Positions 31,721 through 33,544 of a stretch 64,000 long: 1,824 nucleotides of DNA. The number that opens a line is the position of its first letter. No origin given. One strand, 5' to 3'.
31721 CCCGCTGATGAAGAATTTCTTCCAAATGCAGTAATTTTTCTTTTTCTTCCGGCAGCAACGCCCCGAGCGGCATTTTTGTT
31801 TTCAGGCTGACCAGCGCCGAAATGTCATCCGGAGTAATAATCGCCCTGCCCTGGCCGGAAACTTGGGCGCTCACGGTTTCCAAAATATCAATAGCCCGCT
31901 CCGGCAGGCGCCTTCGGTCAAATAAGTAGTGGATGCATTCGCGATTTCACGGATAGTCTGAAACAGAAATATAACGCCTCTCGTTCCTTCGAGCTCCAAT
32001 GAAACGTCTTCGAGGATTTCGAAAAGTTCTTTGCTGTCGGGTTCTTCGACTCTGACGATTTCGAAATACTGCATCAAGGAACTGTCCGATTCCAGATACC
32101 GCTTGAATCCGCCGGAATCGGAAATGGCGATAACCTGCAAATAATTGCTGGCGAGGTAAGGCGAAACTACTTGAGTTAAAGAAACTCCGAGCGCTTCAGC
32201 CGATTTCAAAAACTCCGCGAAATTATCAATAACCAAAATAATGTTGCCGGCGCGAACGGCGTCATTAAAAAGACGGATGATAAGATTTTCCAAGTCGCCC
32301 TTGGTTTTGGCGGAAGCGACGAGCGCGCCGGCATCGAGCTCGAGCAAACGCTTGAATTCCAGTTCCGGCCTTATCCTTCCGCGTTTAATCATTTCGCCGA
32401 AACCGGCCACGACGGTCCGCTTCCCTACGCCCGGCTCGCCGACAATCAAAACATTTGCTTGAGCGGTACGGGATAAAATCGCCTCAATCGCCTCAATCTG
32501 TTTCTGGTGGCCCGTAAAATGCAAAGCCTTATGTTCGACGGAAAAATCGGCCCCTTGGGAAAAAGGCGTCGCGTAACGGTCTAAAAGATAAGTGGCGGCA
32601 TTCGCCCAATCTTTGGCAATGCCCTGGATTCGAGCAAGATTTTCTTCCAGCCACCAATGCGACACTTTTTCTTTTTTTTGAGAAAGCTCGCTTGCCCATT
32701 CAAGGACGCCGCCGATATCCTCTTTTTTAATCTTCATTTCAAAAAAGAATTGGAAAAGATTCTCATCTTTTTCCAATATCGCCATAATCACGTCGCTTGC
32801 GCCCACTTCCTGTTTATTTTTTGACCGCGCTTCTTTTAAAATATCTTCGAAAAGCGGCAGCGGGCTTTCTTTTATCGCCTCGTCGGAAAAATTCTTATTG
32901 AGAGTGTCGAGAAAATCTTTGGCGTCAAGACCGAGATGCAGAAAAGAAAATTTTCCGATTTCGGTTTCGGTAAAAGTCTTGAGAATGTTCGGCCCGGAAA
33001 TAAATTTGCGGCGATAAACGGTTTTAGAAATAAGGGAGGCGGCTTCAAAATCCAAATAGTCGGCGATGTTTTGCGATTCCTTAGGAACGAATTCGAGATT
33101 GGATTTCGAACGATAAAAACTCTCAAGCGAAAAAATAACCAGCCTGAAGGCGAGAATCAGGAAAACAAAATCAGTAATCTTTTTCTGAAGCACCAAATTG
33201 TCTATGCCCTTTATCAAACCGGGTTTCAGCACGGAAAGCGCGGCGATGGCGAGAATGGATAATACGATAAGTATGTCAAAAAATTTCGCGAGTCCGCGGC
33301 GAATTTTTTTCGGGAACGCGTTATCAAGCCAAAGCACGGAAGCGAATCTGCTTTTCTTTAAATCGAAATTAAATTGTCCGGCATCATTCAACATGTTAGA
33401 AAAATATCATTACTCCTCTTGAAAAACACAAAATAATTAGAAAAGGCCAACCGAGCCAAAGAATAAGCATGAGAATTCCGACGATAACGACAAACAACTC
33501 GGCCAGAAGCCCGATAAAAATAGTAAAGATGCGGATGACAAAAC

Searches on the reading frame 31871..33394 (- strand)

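Call 37: search_protein_families(library=pfam, proteins=[window:31871-33394:-], max_evalue=0.001)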
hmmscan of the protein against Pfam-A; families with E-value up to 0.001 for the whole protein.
window:31871-33394:- (507 aa): 1 family
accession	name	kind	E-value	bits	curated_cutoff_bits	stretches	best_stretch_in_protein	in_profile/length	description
PF13191.12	AAA_16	-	4.7e-06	27.6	32.6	1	293-339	2-51/167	AAA ATPase domain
